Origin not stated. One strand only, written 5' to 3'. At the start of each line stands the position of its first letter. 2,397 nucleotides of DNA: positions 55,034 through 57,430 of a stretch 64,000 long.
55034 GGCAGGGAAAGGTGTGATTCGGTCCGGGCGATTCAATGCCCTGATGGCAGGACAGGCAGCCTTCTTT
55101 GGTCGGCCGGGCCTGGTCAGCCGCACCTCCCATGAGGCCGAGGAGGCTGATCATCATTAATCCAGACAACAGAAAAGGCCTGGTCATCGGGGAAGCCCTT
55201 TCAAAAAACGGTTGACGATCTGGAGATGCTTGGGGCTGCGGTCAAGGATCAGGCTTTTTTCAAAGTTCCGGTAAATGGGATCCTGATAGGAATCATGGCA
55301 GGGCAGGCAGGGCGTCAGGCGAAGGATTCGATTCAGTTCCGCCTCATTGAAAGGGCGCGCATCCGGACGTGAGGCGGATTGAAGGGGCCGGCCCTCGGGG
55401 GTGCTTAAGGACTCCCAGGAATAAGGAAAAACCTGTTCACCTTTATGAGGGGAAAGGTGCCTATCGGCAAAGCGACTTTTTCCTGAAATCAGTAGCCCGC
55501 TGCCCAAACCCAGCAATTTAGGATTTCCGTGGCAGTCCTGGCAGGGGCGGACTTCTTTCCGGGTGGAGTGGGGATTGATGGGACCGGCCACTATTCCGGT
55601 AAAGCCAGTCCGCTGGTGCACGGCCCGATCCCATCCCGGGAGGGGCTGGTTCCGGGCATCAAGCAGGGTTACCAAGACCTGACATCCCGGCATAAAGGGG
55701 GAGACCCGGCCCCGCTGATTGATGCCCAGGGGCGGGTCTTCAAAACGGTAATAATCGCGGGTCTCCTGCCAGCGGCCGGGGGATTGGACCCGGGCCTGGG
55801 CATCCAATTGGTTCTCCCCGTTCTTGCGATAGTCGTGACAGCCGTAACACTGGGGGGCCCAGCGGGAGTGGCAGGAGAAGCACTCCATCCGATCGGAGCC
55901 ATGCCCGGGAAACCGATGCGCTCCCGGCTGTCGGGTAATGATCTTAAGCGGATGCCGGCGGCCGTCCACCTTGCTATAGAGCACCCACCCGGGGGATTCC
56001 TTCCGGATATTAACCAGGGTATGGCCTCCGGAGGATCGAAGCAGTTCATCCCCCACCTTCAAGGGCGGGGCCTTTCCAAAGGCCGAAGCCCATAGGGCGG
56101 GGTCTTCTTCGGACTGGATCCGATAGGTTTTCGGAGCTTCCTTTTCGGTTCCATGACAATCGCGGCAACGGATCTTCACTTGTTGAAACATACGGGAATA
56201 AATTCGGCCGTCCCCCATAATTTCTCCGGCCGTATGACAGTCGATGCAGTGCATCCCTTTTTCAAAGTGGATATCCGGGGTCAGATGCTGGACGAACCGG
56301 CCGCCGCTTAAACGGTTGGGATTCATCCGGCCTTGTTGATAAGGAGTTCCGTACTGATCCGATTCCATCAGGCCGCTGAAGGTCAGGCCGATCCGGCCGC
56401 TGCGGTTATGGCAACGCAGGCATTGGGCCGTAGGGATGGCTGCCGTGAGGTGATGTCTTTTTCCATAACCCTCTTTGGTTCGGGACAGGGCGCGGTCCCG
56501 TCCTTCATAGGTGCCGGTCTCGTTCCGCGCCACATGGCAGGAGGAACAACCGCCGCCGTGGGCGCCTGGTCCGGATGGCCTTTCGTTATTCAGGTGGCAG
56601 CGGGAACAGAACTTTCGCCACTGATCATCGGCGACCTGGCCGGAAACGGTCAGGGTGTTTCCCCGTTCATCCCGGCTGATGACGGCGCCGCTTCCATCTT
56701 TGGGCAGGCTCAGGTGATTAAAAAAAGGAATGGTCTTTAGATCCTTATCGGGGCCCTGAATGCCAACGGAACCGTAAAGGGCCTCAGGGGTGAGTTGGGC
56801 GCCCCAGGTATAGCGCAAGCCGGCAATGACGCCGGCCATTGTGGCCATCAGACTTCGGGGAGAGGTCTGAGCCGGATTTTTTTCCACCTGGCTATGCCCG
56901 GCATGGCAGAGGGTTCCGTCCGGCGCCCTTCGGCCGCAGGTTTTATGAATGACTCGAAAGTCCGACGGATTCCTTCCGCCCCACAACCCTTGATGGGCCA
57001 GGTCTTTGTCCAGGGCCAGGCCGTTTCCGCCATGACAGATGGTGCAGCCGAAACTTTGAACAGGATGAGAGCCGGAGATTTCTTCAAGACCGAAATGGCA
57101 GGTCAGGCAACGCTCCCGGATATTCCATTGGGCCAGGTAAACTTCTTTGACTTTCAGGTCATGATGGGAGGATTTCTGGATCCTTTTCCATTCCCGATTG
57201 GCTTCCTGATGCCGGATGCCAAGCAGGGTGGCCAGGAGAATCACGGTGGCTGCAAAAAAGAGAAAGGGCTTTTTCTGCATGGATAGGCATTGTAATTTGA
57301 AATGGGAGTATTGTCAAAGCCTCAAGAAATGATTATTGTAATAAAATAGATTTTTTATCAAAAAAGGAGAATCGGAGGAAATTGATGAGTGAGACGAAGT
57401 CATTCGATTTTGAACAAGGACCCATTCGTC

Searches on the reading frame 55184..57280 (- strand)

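Call 70: search_protein_families(library=ncbifam, proteins=[window:55184-57280:-], max_evalue=1e-10)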
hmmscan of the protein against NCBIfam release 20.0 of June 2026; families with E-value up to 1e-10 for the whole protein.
window:55184-57280:- (698 aa): 3 families
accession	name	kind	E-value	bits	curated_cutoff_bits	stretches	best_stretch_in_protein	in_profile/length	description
NF040943.1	cytoc3_ExtM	equivalog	1.7e-131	439.4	800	1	55-672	19-586/599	selenite/tellurite reduction operon c-type cytochrome ExtM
NF040967.1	cytc_ExtN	equivalog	6.9e-22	77.8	200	1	455-588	216-343/415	selenite/tellurite reduction operon c-type cytochrome ExtN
NF040968.1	FeS_ExtO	equivalog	1.1e-21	77.1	200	1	455-588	216-342/416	selenite/tellurite reduction operon b-type cytochrome iron-sulfur cluster-binding subunit ExtO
